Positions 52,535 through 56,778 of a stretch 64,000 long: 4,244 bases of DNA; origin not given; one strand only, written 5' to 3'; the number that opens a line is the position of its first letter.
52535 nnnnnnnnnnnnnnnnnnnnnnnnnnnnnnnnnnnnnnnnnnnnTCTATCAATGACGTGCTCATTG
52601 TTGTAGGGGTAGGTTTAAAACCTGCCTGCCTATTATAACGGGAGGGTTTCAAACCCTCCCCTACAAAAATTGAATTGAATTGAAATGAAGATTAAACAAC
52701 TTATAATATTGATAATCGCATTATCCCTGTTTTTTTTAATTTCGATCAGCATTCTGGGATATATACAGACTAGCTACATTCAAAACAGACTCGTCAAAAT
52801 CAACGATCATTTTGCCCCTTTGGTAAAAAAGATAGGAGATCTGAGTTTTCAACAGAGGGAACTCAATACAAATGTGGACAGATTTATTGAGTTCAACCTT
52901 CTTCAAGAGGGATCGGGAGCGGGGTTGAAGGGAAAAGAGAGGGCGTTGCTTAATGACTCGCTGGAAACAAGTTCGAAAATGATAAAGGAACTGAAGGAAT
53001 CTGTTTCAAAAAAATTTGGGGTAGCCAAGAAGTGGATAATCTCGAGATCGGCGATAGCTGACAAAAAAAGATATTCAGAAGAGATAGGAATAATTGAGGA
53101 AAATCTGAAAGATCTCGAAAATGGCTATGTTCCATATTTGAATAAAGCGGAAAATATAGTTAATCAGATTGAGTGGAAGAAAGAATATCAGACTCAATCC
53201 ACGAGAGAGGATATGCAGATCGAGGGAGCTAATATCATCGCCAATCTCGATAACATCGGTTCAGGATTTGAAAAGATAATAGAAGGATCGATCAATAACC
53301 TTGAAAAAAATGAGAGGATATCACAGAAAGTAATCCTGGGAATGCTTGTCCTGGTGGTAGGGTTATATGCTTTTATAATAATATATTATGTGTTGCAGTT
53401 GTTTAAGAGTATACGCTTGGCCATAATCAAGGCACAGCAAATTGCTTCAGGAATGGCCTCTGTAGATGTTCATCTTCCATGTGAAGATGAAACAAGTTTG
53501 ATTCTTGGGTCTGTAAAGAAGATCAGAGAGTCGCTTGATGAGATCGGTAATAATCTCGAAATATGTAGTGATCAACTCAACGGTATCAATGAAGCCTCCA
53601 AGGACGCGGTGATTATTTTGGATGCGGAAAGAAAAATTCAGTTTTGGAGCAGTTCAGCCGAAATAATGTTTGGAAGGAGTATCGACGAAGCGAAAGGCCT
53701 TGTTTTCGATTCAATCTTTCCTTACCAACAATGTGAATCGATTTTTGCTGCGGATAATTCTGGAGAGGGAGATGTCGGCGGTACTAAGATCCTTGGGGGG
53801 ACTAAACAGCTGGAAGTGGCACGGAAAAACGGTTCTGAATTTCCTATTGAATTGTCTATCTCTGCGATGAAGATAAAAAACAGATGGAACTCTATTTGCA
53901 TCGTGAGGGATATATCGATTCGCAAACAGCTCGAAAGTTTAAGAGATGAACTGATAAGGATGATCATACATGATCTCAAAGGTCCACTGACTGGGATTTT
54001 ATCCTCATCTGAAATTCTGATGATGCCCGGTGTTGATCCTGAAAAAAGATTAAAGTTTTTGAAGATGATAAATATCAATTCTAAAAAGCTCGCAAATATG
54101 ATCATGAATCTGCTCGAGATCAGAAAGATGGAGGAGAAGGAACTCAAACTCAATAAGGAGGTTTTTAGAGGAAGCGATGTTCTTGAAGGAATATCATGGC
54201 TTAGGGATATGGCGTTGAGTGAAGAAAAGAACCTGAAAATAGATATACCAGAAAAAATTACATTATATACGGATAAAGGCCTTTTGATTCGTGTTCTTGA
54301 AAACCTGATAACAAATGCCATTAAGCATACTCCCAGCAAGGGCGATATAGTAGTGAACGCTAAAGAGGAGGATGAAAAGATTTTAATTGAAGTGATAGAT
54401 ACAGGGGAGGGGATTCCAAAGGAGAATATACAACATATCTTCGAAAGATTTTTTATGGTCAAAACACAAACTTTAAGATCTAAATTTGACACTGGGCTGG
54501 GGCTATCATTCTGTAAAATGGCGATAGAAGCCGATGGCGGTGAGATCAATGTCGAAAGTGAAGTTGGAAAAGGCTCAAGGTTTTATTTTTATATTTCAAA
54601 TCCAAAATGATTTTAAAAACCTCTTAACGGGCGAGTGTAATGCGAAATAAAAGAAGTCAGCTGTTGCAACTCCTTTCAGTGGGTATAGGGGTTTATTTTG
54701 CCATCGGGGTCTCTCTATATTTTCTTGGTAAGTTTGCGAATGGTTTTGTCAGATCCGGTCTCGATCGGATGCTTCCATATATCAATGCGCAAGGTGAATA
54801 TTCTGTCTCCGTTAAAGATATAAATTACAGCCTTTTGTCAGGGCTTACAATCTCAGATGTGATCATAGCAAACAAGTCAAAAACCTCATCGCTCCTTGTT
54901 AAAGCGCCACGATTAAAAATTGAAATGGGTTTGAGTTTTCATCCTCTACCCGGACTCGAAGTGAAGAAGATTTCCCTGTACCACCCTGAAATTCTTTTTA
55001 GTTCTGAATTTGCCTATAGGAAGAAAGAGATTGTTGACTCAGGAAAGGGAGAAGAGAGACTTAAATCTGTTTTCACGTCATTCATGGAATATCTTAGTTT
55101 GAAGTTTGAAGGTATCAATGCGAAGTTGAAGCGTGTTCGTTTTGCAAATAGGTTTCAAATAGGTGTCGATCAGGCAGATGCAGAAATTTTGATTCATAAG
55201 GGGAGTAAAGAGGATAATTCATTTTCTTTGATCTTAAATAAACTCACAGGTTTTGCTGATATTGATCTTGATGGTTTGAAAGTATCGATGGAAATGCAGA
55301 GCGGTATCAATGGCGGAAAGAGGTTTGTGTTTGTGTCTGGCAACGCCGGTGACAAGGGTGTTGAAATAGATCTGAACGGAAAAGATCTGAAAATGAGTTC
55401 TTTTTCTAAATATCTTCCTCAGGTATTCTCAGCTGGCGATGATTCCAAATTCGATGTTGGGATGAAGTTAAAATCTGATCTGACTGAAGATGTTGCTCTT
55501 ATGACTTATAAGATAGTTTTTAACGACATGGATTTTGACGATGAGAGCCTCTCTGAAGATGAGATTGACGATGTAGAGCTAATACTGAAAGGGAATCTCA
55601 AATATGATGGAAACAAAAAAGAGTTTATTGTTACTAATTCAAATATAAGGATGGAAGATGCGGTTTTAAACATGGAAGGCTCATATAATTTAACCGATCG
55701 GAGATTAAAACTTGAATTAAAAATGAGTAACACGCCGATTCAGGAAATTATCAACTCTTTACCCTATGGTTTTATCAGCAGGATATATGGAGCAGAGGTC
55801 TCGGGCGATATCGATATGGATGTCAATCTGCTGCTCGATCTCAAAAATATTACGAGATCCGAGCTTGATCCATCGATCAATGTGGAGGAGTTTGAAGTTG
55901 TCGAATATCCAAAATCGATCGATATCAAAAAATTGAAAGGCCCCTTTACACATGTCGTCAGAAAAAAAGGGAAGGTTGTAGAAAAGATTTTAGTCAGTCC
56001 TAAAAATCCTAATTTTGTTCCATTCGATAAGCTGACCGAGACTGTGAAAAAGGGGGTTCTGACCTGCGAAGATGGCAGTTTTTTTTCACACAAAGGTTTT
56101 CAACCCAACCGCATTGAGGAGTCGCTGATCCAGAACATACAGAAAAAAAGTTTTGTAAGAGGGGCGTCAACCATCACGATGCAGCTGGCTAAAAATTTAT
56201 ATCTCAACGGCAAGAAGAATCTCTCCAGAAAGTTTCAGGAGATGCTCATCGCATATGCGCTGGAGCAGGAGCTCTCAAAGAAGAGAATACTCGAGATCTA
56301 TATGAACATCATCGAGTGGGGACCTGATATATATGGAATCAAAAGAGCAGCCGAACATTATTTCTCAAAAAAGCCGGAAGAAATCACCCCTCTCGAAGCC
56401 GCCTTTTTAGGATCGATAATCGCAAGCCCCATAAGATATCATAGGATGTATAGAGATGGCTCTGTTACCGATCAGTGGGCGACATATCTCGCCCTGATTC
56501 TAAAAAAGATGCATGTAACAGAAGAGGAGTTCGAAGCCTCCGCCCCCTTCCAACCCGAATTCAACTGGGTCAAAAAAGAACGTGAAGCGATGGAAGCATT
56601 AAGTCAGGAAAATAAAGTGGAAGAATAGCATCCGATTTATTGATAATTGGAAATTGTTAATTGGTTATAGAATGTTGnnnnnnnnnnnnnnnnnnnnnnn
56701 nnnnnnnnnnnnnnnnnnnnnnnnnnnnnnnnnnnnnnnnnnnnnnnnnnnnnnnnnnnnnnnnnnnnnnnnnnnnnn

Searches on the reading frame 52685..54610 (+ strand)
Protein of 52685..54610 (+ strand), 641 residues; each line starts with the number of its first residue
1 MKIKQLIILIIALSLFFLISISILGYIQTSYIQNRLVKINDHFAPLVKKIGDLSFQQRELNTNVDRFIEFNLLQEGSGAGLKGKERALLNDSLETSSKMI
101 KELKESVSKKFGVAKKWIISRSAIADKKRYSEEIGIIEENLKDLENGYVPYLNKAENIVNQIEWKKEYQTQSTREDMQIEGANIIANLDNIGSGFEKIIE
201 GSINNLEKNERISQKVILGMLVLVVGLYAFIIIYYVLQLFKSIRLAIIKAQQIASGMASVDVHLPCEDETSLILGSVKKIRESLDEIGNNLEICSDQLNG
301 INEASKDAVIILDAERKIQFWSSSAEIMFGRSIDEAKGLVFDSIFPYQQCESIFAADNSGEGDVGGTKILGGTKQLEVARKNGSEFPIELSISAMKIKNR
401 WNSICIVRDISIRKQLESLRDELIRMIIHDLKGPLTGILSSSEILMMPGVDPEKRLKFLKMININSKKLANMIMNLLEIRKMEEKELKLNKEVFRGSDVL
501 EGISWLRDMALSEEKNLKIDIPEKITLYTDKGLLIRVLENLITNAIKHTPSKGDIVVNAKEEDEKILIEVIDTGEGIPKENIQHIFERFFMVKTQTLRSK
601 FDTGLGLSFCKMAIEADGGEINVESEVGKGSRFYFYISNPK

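Call 40: search_protein_families(library=pfam, proteins=[window:52685-54610:+], max_evalue=0.0001)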
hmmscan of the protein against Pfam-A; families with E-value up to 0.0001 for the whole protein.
window:52685-54610:+ (641 aa): 4 families
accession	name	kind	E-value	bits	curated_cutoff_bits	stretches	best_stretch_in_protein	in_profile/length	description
PF02518.31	HATPase_c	-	6.2e-27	94.7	26.4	1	530-638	2-108/111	Histidine kinase-, DNA gyrase B-, and HSP90-like ATPase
PF00512.31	HisKA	-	3.2e-08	33.9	26.9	1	420-484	2-65/66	His Kinase A (phospho-acceptor) domain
PF13426.13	PAS_9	-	2e-07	31.7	27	1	307-411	2-102/103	PAS domain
PF00989.32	PAS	-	3.3e-05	24.3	22.6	1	299-347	4-53/113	PAS fold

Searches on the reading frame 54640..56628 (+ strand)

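Call 40: search_protein_families(library=pfam, proteins=[window:54640-56628:+], max_evalue=0.0001)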
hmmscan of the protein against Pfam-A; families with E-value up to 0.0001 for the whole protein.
window:54640-56628:+ (662 aa): 1 family
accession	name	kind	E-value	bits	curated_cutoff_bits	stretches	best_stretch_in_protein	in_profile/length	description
PF00912.28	Transgly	-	4e-51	173.4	27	1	444-624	2-177/178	Transglycosylase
